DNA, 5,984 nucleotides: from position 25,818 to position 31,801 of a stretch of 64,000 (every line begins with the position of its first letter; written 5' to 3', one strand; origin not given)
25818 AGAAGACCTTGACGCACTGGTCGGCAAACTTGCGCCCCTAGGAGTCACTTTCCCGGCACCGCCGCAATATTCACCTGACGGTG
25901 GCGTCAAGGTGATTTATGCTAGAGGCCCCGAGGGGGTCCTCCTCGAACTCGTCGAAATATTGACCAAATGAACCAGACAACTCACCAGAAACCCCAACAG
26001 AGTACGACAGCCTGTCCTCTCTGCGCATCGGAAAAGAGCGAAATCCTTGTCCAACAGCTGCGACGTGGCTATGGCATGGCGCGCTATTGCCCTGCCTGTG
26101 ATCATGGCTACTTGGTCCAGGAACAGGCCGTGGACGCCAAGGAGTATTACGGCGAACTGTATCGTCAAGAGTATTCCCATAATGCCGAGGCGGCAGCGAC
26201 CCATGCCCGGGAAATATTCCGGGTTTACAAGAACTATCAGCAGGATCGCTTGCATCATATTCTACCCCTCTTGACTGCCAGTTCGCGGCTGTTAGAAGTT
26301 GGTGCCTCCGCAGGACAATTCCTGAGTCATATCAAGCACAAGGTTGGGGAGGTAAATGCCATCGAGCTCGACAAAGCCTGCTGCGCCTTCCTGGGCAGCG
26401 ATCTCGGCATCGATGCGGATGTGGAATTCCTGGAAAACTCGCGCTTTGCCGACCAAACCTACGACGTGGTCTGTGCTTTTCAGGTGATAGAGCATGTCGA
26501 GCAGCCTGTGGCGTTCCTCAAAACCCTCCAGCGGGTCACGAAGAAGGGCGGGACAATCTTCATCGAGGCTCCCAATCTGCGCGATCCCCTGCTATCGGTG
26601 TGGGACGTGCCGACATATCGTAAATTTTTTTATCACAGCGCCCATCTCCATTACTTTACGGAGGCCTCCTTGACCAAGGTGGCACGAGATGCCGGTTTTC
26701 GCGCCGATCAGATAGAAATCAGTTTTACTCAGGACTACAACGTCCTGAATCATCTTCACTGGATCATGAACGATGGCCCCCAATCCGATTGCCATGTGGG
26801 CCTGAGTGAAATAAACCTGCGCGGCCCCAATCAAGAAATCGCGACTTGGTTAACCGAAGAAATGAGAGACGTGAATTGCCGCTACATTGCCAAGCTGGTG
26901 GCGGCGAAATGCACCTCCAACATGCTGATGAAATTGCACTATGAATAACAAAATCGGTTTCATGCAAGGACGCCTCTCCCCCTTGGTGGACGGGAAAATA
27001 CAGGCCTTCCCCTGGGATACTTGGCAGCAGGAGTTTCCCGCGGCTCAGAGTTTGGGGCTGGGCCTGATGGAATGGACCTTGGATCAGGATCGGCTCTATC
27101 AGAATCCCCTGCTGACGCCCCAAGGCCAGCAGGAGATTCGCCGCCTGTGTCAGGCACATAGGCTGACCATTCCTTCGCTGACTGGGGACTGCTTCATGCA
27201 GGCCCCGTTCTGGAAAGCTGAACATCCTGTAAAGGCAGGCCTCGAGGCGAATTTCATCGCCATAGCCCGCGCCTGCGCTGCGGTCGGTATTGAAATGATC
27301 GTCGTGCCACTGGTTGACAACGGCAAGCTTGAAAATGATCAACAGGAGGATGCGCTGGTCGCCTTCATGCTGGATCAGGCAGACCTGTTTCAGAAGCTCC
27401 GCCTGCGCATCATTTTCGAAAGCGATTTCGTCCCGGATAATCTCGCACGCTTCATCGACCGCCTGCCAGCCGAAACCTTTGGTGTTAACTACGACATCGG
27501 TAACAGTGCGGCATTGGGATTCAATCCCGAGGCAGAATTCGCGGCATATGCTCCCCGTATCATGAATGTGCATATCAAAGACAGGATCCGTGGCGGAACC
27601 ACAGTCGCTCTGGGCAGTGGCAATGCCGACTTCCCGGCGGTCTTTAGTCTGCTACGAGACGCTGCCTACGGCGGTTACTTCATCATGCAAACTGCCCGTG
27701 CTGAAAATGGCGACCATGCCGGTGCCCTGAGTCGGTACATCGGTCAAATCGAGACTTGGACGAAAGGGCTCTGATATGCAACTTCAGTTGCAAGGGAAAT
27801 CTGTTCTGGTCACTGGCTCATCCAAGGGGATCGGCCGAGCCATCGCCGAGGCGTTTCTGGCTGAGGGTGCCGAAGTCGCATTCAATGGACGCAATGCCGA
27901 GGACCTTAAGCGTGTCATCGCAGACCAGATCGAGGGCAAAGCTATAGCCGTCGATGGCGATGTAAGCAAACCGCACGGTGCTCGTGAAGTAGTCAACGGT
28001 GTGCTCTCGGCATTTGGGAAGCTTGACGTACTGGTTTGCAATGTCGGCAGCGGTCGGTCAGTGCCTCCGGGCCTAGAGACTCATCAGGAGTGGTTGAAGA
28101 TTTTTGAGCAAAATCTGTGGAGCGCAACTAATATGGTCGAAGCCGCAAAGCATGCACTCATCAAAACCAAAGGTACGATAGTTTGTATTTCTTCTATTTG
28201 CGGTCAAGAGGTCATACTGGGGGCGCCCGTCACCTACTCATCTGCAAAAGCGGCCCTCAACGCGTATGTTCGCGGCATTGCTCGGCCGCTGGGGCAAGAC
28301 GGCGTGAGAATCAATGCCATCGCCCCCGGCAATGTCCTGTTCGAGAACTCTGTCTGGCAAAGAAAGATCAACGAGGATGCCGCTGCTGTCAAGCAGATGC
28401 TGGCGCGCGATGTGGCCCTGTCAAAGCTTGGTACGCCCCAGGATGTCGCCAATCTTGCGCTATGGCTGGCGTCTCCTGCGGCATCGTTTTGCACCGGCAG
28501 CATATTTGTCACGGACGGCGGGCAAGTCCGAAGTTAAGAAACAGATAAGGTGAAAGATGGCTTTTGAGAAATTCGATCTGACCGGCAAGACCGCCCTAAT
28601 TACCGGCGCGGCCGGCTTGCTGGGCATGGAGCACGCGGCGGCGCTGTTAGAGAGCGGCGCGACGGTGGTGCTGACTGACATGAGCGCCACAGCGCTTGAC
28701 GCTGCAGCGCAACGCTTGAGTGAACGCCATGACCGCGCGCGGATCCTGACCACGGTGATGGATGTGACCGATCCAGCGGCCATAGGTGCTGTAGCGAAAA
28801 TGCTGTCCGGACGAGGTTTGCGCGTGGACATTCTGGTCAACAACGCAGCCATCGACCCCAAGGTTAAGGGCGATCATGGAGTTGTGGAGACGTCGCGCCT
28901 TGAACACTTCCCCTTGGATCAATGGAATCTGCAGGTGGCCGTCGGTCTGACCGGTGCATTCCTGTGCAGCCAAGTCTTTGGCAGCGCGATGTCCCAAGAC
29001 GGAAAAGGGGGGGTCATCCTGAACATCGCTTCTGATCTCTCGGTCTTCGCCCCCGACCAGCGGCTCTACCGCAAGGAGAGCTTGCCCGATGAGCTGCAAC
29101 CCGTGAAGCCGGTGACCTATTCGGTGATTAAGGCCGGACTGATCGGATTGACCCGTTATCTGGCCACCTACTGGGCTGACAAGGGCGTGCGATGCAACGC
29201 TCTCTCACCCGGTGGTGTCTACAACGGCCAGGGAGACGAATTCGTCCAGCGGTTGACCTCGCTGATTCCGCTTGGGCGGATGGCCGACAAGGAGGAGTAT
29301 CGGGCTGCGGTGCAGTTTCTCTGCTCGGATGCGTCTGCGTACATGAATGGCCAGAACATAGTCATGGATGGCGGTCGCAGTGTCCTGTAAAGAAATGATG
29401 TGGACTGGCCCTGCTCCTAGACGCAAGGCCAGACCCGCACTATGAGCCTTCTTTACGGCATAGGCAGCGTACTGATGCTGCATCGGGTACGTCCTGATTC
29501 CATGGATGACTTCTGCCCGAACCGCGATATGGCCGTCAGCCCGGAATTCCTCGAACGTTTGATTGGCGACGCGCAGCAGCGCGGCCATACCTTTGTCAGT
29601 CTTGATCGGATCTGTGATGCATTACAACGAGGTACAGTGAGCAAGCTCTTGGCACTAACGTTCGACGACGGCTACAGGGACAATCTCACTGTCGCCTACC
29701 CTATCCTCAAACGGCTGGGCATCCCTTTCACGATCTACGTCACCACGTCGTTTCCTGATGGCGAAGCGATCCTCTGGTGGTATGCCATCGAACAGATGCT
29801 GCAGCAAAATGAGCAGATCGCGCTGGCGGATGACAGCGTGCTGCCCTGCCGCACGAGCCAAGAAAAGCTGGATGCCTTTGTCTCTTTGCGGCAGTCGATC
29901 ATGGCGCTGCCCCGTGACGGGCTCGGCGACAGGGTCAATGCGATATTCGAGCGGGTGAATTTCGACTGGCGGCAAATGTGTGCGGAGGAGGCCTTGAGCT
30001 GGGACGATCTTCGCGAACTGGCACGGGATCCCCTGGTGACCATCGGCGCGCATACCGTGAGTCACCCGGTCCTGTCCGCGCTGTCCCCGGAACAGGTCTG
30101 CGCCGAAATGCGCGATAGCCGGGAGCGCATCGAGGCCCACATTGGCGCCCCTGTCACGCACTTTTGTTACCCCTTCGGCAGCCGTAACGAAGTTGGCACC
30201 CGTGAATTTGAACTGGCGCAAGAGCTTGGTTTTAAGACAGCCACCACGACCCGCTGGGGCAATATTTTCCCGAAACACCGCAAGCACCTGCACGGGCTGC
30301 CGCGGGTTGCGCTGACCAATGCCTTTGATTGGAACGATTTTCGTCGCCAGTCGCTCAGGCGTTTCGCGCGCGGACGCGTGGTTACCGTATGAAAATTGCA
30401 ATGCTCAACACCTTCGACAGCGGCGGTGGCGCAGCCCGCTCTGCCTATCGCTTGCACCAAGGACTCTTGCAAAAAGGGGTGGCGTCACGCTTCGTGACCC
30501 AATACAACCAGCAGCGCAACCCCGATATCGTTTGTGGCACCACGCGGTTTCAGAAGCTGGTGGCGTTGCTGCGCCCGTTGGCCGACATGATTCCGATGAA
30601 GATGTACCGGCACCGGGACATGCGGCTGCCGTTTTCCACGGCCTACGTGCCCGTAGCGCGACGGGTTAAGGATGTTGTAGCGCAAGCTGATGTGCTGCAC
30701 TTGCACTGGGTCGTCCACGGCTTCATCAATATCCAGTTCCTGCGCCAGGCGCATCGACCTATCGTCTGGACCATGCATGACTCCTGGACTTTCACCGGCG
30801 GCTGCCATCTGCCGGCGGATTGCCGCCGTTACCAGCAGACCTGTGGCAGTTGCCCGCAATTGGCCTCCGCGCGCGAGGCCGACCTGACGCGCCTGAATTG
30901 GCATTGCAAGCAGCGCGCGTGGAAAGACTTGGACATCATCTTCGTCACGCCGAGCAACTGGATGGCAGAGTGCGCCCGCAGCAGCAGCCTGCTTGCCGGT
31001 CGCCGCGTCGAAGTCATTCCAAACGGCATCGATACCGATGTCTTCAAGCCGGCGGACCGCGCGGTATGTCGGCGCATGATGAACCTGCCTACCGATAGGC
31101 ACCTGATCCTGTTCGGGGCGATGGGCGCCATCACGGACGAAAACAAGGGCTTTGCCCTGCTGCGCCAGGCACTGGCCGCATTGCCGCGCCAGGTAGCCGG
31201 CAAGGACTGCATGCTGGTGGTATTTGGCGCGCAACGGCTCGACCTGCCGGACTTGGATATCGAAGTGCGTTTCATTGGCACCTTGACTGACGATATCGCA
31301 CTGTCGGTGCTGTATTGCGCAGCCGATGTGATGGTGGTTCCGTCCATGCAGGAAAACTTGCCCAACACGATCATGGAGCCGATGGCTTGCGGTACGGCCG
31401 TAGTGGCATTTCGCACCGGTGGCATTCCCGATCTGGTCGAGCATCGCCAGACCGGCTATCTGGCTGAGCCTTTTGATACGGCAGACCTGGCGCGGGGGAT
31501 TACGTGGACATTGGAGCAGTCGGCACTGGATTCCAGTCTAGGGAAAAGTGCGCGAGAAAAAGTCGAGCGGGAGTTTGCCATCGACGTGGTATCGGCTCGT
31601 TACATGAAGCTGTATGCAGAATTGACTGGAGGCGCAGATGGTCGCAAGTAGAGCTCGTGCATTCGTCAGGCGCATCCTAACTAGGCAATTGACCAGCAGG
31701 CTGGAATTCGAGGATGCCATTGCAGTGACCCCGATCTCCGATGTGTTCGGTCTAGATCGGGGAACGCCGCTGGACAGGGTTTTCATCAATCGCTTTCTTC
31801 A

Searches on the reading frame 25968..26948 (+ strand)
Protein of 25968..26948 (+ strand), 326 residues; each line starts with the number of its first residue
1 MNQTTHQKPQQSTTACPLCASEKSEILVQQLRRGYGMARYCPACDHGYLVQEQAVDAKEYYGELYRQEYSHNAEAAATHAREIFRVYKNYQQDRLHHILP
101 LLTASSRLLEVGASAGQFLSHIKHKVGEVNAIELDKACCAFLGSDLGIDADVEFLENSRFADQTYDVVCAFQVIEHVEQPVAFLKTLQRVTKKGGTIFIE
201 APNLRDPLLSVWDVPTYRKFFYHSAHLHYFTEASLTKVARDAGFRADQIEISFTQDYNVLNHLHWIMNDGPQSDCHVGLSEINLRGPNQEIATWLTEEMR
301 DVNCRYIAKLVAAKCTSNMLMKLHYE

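Call 5: search_protein_families(library=pfam, proteins=[window:25968-26948:+], max_evalue=0.001)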
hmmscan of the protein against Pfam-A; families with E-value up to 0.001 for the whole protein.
window:25968-26948:+ (326 aa): 6 families
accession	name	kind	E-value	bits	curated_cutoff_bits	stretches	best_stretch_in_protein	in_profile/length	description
PF13489.12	Methyltransf_23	-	2e-20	73.6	27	1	92-247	10-162/164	Methyltransferase domain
PF08241.18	Methyltransf_11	-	6.2e-13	49.7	21.2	1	109-199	1-95/95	Methyltransferase domain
PF13847.12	Methyltransf_31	-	1.1e-08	35.4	27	1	149-209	60-119/145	Methyltransferase domain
PF08242.18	Methyltransf_12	-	2.1e-08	35.2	30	1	109-197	1-98/98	Methyltransferase domain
PF13649.12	Methyltransf_25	-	3.2e-08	34.6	27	1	109-195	2-97/97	Methyltransferase domain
PF07021.18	MetW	-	3.4e-08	33.8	21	1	95-247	4-163/193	Methionine biosynthesis protein MetW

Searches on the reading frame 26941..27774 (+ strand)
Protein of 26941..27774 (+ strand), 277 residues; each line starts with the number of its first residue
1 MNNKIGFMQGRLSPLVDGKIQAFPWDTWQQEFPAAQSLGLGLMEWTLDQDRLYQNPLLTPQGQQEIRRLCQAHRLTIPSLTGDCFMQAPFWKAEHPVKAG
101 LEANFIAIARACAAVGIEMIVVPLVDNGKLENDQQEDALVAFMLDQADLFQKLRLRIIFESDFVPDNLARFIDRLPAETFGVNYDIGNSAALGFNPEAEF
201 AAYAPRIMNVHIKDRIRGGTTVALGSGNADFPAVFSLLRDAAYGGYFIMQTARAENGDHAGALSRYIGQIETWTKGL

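Call 5: search_protein_families(library=pfam, proteins=[window:26941-27774:+], max_evalue=0.001)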
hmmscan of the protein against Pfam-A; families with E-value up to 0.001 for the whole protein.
window:26941-27774:+ (277 aa): 1 family
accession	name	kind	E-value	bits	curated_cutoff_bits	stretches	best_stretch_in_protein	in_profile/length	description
PF01261.30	AP_endonuc_2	-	6.6e-24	85.4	31.1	1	33-254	2-232/249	Xylose isomerase-like TIM barrel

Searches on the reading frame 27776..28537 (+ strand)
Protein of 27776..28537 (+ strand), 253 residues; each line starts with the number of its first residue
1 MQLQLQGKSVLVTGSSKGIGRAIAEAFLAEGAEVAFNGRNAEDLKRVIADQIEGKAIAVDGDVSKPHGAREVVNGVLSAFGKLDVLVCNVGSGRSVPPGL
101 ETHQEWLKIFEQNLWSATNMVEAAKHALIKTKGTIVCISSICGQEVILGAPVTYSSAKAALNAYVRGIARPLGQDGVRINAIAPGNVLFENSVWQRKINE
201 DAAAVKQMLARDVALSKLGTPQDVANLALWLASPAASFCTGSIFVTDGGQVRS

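Call 5: search_protein_families(library=pfam, proteins=[window:27776-28537:+], max_evalue=0.001)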
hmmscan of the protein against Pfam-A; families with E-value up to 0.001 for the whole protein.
window:27776-28537:+ (253 aa): 5 families
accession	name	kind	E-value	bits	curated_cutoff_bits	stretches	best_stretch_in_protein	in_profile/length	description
PF13561.12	adh_short_C2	-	2e-51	175.3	27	1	16-249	5-234/236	Enoyl-(Acyl carrier protein) reductase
PF00106.31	adh_short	-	3.8e-41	141.1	26.6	1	8-188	1-183/195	short chain dehydrogenase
PF08659.16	KR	-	1.4e-07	32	22.6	1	10-168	3-163/180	KR domain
PF23441.1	SDR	-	0.00022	21.1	27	0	155-249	164-254/258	SDR-like rossmann domain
PF02882.25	THF_DHG_CYH_C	-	0.00051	19.8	27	0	2-49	31-78/160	Tetrahydrofolate dehydrogenase/cyclohydrolase, NAD(P)-binding domain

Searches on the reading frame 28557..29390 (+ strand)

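Call 6: search_protein_families(library=pfam, proteins=[window:28557-29390:+], max_evalue=0.001)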
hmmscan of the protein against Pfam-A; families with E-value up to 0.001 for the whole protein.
window:28557-29390:+ (277 aa): 3 families
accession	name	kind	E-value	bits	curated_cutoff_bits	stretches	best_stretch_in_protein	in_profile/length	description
PF13561.12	adh_short_C2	-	2.1e-43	149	27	2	187-273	142-234/236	Enoyl-(Acyl carrier protein) reductase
PF00106.31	adh_short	-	2.6e-30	105.8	26.6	2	11-162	1-139/195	short chain dehydrogenase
PF08659.16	KR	-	0.00016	22.1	22.6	1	12-94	2-86/180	KR domain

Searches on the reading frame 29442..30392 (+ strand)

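Call 6: search_protein_families(library=pfam, proteins=[window:29442-30392:+], max_evalue=0.001)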
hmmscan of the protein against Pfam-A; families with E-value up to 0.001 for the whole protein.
window:29442-30392:+ (316 aa): 1 family
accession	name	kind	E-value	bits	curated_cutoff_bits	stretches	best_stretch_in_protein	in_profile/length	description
PF01522.26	Polysacc_deac_1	-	7.3e-25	87.8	23.1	2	187-265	48-122/124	Polysaccharide deacetylase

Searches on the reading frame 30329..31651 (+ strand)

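Call 6: search_protein_families(library=pfam, proteins=[window:30329-31651:+], max_evalue=0.001)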
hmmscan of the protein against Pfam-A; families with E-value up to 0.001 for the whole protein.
window:30329-31651:+ (440 aa): 5 families
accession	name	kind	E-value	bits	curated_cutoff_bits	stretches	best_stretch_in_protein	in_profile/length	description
PF13692.12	Glyco_trans_1_4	-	5.1e-25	88.8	27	1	262-396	4-141/142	Glycosyl transferases group 1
PF00534.26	Glycos_transf_1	-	2e-24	86.5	26.4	1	265-410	21-171/172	Glycosyl transferases group 1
PF13439.12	Glyco_transf_4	-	4.3e-16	59.8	28.5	1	33-237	2-169/170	Glycosyltransferase Family 4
PF13579.12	Glyco_trans_4_4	-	2.2e-07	31.8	29.7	1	33-233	1-158/158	Glycosyl transferase 4-like domain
PF13524.12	Glyco_trans_1_2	-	0.00019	21.8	25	1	295-419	16-136/144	Glycosyl transferase-like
